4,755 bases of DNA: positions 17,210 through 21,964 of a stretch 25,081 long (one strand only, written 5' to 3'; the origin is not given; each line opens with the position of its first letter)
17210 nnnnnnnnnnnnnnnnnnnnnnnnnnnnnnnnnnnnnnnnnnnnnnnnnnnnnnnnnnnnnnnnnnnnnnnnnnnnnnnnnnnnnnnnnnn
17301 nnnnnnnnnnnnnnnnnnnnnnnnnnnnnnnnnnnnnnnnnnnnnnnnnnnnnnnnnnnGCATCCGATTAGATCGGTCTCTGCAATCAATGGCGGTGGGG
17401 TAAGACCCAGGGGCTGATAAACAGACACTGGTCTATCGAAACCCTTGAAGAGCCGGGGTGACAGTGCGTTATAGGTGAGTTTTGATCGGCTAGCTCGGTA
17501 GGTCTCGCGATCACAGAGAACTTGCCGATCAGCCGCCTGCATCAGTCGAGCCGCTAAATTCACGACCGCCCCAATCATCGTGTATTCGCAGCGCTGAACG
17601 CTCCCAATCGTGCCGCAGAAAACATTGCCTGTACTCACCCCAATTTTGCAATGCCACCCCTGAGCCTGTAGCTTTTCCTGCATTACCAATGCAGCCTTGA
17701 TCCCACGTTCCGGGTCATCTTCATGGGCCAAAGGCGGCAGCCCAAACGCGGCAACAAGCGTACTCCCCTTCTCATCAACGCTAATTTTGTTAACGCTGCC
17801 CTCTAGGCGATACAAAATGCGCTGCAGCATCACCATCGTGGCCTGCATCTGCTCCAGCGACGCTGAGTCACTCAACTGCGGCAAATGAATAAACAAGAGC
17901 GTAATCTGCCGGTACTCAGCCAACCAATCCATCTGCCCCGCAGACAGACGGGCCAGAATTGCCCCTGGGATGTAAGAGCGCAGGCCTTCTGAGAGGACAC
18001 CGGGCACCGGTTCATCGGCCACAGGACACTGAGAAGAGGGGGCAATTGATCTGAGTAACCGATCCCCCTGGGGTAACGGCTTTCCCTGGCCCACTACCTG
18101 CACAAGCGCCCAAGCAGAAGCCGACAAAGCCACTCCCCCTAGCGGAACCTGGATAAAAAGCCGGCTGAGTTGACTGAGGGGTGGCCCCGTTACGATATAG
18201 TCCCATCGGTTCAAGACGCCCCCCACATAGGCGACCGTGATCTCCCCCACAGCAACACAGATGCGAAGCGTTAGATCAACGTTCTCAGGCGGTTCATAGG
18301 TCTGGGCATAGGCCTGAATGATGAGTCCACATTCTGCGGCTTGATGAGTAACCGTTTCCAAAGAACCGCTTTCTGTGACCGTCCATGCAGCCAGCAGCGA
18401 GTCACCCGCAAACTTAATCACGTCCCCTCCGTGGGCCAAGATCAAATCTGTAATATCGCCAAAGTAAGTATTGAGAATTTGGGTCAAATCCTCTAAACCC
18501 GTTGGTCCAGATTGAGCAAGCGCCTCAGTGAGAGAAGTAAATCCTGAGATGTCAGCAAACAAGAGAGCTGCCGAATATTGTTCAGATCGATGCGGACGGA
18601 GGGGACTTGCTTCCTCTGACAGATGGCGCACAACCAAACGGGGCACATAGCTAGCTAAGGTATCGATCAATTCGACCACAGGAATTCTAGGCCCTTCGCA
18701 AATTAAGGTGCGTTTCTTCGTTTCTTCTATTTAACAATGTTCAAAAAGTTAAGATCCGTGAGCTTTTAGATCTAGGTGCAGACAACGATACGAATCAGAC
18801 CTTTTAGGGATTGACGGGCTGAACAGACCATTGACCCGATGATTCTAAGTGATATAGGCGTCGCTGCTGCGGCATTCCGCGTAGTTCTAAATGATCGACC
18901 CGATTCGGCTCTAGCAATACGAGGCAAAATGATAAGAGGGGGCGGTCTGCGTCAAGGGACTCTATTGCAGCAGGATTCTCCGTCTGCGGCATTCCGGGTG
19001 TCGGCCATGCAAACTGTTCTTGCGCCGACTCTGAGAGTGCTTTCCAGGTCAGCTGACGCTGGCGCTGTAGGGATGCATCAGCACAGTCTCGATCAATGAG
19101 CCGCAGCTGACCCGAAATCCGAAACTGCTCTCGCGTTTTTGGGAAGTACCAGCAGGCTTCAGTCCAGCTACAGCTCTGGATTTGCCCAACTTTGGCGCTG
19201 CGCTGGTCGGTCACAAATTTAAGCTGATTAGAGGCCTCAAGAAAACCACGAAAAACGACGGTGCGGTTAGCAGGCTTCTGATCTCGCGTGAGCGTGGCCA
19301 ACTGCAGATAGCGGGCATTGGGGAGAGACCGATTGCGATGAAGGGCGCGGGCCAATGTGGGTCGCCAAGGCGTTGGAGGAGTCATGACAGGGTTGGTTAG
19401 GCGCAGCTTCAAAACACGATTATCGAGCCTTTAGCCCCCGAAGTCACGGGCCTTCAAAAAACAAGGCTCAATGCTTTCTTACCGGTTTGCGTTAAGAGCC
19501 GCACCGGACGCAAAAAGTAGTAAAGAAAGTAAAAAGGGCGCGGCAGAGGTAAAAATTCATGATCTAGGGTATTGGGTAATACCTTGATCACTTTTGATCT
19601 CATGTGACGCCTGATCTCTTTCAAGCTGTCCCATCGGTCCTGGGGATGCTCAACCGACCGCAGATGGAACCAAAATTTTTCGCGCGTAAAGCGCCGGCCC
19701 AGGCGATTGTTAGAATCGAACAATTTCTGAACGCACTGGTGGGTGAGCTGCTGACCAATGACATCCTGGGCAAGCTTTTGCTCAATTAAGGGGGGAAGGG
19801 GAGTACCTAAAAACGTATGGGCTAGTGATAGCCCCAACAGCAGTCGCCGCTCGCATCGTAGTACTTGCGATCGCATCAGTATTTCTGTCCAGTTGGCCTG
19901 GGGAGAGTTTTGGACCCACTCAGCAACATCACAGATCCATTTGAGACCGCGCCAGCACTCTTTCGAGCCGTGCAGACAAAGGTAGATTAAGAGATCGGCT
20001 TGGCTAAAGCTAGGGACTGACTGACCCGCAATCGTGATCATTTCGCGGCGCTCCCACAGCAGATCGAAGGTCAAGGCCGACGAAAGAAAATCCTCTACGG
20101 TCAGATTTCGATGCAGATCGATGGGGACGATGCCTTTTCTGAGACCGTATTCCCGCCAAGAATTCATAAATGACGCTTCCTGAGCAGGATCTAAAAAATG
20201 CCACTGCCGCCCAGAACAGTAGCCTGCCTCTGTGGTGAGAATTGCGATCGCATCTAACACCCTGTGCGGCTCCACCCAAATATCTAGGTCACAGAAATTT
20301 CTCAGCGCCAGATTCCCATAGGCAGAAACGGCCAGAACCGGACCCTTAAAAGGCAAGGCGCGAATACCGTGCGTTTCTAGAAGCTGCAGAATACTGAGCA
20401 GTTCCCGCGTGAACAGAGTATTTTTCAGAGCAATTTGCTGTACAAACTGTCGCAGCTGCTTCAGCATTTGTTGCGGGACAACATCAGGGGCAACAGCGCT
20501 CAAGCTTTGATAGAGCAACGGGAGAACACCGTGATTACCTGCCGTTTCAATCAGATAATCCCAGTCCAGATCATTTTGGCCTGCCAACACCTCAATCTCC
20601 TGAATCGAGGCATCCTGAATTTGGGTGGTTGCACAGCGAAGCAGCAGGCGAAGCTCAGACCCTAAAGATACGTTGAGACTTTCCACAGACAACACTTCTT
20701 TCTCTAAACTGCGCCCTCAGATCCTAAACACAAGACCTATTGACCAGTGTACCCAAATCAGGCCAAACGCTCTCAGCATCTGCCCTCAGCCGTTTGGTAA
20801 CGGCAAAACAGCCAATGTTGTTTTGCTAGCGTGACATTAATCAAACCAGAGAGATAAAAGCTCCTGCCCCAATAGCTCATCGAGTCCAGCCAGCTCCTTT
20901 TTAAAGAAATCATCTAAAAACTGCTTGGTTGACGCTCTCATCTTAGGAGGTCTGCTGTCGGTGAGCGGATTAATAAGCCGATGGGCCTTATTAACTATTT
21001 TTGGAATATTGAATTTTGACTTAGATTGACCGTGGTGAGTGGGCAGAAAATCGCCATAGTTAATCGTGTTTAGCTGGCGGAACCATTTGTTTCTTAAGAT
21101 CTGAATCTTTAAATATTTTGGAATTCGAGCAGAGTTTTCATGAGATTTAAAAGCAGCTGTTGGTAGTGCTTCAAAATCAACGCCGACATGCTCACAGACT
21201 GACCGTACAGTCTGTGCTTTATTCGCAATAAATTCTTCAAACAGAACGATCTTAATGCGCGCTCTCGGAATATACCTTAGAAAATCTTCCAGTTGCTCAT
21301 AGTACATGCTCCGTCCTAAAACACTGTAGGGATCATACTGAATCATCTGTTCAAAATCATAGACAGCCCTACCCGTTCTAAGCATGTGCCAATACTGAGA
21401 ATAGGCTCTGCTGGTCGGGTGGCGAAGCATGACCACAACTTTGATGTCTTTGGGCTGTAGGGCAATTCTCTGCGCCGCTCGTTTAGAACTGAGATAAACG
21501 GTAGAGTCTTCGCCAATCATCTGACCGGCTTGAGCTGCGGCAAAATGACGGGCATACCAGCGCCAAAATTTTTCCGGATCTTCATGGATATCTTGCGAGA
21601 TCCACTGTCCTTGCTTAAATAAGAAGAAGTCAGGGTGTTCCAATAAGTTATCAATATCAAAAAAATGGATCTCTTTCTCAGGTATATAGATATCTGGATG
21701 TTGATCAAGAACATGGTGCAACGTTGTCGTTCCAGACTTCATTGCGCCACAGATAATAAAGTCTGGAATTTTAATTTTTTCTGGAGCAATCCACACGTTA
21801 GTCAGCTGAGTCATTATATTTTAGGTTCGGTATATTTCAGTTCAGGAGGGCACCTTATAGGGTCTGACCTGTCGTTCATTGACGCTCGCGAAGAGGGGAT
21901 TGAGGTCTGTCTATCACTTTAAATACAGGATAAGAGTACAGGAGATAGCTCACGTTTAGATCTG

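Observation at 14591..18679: Bacterial protein with the full architecture of metazoan soluble adenylyl cyclase (tandem complementary cyclase domains + STAND NTPase + TPR)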

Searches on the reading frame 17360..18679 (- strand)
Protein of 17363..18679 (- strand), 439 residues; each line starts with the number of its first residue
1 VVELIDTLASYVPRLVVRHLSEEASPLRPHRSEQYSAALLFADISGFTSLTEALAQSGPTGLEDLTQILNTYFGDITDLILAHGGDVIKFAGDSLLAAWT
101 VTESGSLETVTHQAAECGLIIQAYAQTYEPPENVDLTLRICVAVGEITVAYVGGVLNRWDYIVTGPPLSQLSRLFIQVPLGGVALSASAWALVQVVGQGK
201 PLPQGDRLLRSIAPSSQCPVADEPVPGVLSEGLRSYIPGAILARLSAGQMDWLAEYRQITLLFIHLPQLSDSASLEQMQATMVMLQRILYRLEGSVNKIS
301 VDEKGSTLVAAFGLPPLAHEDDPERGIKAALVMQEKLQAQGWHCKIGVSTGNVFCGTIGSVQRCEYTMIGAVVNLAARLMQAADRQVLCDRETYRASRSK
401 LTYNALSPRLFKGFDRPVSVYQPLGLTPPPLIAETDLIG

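Call 6: search_solved_structures(query=window:17363-18679:-, max_evalue=1, show_alignments=3)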
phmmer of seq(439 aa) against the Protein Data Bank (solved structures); distinct sequences matched with E-value up to 1: 45.
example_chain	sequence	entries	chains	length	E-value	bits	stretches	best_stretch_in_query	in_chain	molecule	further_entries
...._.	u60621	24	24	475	2.2e-44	155.3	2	8-193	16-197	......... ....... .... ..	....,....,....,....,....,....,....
4oya_A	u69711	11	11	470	2.2e-44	155.3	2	8-193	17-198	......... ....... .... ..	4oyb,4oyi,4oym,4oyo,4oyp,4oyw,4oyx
4cm0_A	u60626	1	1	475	2.8e-44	155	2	8-193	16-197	SOLUBLE ADENYLYL CYCLASE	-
4cm2_A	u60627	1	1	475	2.8e-44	155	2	8-193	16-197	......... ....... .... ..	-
3r5g_A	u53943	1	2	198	1.1e-17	67.3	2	334-423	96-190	CyaB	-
2w01_A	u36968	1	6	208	8.4e-16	61.2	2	36-122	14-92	ADENYLATE CYCLASE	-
6fht_A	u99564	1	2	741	2e-15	59.9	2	6-122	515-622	Bacteriophytochrome,Adenylate cyclase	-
5m27_A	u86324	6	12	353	4.7e-12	48.8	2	8-104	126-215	Beta subunit of photoactivated adenylyl cyclase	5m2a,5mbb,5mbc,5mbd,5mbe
5mbk_A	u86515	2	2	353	4.7e-12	48.8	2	8-104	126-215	Beta subunit of photoactivated adenylyl cyclase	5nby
5mbj_A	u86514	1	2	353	4.7e-12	48.8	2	8-104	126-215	Beta subunit of photoactivated adenylyl cyclase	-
1wc0_A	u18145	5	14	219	5.8e-12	48.5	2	30-106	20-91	ADENYLATE CYCLASE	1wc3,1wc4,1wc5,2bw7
1wc1_A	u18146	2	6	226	7.6e-12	48.1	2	22-106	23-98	ADENYLATE CYCLASE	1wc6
5mbh_A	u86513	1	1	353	1.5e-11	47.2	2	8-104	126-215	Beta subunit of photoactivated adenylyl cyclase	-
5mbg_A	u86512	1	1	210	3.2e-11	46.1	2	37-104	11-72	Beta subunit of photoactivated adenylyl cyclase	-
5x4t_A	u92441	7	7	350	5.9e-10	41.9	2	8-98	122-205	Photoactivated adenylyl cyclase | Family 3 adenylate cyclase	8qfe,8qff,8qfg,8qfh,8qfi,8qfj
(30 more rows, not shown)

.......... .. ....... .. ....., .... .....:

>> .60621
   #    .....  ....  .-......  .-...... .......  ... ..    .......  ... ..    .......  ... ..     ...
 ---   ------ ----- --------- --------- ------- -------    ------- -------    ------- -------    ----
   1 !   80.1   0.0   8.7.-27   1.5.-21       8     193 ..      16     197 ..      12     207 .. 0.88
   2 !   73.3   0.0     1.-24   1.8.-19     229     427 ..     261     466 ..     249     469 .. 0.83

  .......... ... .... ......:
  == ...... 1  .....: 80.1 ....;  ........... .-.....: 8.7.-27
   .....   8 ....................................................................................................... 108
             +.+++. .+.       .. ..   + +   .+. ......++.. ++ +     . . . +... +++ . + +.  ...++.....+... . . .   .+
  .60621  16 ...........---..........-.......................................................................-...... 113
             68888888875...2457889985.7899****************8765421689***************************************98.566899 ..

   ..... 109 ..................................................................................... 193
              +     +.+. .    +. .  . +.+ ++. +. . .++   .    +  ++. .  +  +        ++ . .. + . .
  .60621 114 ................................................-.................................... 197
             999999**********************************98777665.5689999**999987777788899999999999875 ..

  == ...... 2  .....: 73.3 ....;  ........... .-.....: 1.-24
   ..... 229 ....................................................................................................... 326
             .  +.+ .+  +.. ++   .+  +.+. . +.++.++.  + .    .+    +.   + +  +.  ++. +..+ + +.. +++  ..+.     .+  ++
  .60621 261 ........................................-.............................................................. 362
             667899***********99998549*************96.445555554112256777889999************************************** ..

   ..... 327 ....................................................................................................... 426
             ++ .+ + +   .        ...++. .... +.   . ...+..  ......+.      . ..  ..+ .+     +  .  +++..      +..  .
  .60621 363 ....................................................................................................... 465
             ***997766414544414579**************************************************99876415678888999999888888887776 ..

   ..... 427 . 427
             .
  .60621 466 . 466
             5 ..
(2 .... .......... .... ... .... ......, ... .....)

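Call 48: predict_structure(alignment_id=A1)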
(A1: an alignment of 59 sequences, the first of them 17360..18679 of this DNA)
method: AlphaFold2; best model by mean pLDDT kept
length: 440 residues; sequences in the alignment: 59
mean_pLDDT: 89.6   pTM: 0.88
mean pLDDT of the five models: 89.6, 89.5, 88.8, 88.1, 87.6
residues with pLDDT >= 90: 282; 70-90: 135; 50-70: 23; < 50: 0
segments of 3 or more residues with pLDDT < 50: none
pLDDT, mean of each block of 10 residues (from residue 1): 83 91 80 95 85 75 79 93 93 91 90 97 88 83 97 93 94 93 97 97 95 83 81 91 84 80 94 93 97 93 89 87 97 96 96 87 88 93 94 95 96 89 85 61
secondary structure, 60 per line:
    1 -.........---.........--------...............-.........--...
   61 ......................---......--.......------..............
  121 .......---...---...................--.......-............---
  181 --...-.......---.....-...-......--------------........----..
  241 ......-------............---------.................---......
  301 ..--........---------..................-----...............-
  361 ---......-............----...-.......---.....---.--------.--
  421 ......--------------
elements in order: H2-10 H14-22 E31-45 H47-55 H58-82 E86-91 E94-100 H107-127 E137-155 E158-164 H166-177 E183-185 H187-193 E197-201 E207-212 H227-234 H239-246 E254-265 H275-291 E295-302 E305-312 H322-339 E345-359 E364-369 H371-382 E387-389 H391-397 E401-405 E421-426

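Call 52: fold_search(model_id=the predicted structure, library=pdb)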
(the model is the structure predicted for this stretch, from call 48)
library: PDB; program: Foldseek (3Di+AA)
matches with E <= 10: 1028; with E <= 0.001: 205
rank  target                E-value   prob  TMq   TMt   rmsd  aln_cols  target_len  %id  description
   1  8co7                  1.1e-36  1.00  0.84  0.80   3.5       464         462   27  Crystal structure of human soluble adenylyl cyclase (sAC) in complex with inhibitor TDI-09066 (released 2024-01-03)
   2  5iv4                  3.2e-36  1.00  0.82  0.79   3.6       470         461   27  Crystal structure of the human soluble adenylyl cyclase in complex with the allosteric inhibitor LRE1 (released 2016-08-17)
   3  4usu                  5.3e-36  1.00  0.82  0.78   3.7       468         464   26  Crystal structure of human soluble Adenylyl Cyclase in complex with alpha,beta-methyleneadenosine-5'-triphosphate (released 2014-07-30)
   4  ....                  5.7e-36  1.00  0.81  0.78   3.6       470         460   26  Crystal structure of human soluble Adenylyl Cyclase complex with adenosine-3',5'-cyclic-monophosphate (released 2014-03-05)
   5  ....                  2.8e-35  1.00  0.82  0.78   3.6       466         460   27  Crystal structure of human soluble Adenylyl Cyclase in complex with alpha,beta-methyleneadenosine-5'-triphosphate (released 2014-03-05)
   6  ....                  3.7e-35  1.00  0.81  0.78   3.6       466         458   26  Crystal structure of human soluble Adenylyl Cyclase in complex with alpha,beta-methyleneadenosine-5'-triphosphate soaked (released 2014-03-05)
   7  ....                  3.7e-35  1.00  0.81  0.78   3.7       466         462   26  Crystal structure of human soluble Adenylyl Cyclase with adenosine-3', 5'-cyclic-monophosphate and pyrophosphate (released 2014-03-05)
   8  4usw                  4.4e-35  1.00  0.80  0.77   3.8       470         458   26  Crystal structure of human soluble Adenylyl Cyclase with ATP (released 2014-07-30)
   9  5d0r                  5.6e-35  1.00  0.83  0.79   3.5       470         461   26  Crystal structure of human soluble Adenylyl Cyclase with the inhibitor bithionol (released 2016-03-16)
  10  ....                  5.6e-35  1.00  0.81  0.78   3.6       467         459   26  Crystal structure of human soluble Adenylyl Cyclase with Pyrophosphate (released 2014-03-05)
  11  4ust                  5.9e-35  1.00  0.81  0.78   3.6       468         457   26  Crystal structure of human soluble Adenylyl Cyclase with pyrophosphate resulting from soaking with GTP and Magnesium (released 2014-07-30)
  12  4cly                  1.1e-34  1.00  0.82  0.79   3.6       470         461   26  Crystal structure of human soluble Adenylyl Cyclase soaked with biselenite (released 2014-03-05)
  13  8il7                  1.7e-34  1.00  0.79  0.76   4.2       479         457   25  Structure of human soluble Adenylyl Cyclase in complex with lactate (released 2023-07-26)
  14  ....                  2.1e-34  1.00  0.80  0.77   3.9       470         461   26  Crystal structure of human soluble Adenylyl Cyclase (Apo form) (released 2014-03-05)
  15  4cm0                  2.3e-34  1.00  0.78  0.75   3.9       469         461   24  Crystal structure of human soluble Adenylyl Cyclase with alpha,beta- methyleneadenosine-5'-triphosphate soaked with bica (released 2014-03-05)
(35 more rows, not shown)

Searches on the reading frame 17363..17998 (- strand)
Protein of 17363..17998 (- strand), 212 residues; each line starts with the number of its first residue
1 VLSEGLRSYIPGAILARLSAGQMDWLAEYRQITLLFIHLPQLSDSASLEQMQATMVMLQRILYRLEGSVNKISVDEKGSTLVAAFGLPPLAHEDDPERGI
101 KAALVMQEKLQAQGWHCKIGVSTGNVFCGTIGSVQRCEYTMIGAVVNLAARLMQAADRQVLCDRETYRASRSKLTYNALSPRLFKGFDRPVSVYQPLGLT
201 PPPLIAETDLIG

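Call 5: search_protein_families(library=pfam, proteins=[window:17363-17998:-], max_evalue=10)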
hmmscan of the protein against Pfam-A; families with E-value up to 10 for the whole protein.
seq(212 aa): 1 family
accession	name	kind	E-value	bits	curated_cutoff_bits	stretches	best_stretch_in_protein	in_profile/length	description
PF00211.25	Guanylate_cyc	-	7.4e-10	39.2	21.9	1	28-171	5-156/183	Adenylate and Guanylate cyclase catalytic domain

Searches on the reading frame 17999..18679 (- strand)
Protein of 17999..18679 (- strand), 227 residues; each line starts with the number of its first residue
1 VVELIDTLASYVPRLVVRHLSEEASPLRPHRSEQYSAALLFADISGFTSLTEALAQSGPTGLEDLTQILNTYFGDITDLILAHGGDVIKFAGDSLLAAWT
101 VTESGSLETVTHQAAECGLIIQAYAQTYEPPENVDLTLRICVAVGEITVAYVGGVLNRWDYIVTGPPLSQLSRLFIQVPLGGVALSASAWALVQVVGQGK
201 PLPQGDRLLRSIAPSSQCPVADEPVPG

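Call 5: search_protein_families(library=pfam, proteins=[window:17999-18679:-], max_evalue=10)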
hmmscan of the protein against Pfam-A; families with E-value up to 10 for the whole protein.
seq(227 aa): 3 families
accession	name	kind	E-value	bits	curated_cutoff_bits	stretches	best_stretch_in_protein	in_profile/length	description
PF00211.25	Guanylate_cyc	-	1.7e-10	41.2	21.9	1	36-161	8-125/183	Adenylate and Guanylate cyclase catalytic domain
PF13572.11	DUF4134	-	0.02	15.6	26.5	1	48-85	9-47/93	Domain of unknown function (DUF4134)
PF07261.16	DnaB_2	-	0.09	12.9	22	1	116-159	16-59/74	Replication initiation and membrane attachment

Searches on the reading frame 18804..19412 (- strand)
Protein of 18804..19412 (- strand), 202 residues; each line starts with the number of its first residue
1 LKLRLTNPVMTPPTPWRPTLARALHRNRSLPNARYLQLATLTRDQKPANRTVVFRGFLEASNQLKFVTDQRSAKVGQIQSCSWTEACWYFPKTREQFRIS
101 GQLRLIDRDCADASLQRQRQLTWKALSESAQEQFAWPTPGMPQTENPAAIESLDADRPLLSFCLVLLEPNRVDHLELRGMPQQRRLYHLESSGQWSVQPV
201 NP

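Call 26: search_protein_families(library=padloc, proteins=[window:18804-19412:-], max_evalue=0.01)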
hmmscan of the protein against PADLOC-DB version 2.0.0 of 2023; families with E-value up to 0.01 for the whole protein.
window:18804-19412:- (202 aa): 0 families

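Call 56: search_protein_families(library=pfam, proteins=[window:18804-19412:-], max_evalue=0.001)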
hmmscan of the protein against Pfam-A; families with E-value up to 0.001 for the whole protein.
window:18804-19412:- (202 aa): 2 families
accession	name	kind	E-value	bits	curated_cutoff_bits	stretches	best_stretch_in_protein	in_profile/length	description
PF12766.13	Pyridox_oxase_2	-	1.1e-32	113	26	1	14-106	2-99/100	Pyridoxamine 5'-phosphate oxidase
PF01243.27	PNPOx_N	-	0.00054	20.8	28.1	1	30-124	9-94/120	Pyridoxamine 5'-phosphate oxidase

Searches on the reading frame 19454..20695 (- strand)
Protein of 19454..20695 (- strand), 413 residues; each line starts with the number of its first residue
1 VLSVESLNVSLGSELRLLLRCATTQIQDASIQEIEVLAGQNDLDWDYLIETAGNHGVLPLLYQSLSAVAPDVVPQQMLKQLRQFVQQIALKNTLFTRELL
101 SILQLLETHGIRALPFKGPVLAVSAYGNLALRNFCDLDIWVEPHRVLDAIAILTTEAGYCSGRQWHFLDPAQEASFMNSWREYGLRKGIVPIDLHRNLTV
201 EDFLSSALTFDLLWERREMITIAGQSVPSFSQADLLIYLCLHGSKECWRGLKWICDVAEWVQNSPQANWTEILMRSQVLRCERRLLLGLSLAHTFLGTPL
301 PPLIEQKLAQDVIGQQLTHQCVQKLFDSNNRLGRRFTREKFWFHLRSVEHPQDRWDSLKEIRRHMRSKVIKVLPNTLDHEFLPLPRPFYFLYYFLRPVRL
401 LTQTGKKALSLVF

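Call 26: search_protein_families(library=padloc, proteins=[window:19454-20695:-], max_evalue=0.01)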
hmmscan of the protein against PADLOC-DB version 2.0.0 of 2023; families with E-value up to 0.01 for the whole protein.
window:19454-20695:- (413 aa): 0 families

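Call 56: search_protein_families(library=pfam, proteins=[window:19454-20695:-], max_evalue=0.001)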
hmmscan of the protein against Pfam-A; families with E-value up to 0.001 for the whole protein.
window:19454-20695:- (413 aa): 1 family
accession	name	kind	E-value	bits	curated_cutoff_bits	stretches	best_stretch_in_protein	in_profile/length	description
PF14907.12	NTP_transf_5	-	1.9e-62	211.5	31.2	1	42-297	2-249/249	Uncharacterised nucleotidyltransferase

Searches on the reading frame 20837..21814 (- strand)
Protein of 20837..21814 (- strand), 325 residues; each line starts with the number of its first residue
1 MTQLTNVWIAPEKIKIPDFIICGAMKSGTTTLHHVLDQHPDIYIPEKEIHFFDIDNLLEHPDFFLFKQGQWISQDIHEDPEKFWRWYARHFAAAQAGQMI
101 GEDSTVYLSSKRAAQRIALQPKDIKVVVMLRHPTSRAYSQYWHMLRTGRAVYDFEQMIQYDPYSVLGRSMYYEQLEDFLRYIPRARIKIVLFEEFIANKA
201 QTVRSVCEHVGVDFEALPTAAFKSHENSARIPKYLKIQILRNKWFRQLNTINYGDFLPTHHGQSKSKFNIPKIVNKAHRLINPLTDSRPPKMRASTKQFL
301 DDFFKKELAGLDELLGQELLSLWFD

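Call 26: search_protein_families(library=padloc, proteins=[window:20837-21814:-], max_evalue=0.01)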
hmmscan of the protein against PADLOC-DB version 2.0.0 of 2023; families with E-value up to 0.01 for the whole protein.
window:20837-21814:- (325 aa): 0 families

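Call 56: search_protein_families(library=pfam, proteins=[window:20837-21814:-], max_evalue=0.001)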
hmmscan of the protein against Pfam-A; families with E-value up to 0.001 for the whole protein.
window:20837-21814:- (325 aa): 2 families
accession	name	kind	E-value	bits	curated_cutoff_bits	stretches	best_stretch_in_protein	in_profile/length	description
PF13469.12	Sulfotransfer_3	-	5.3e-22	79.6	27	1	17-215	1-215/216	Sulfotransferase family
PF00685.33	Sulfotransfer_1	-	1.9e-14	54.1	22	1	17-268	2-222/255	Sulfotransferase domain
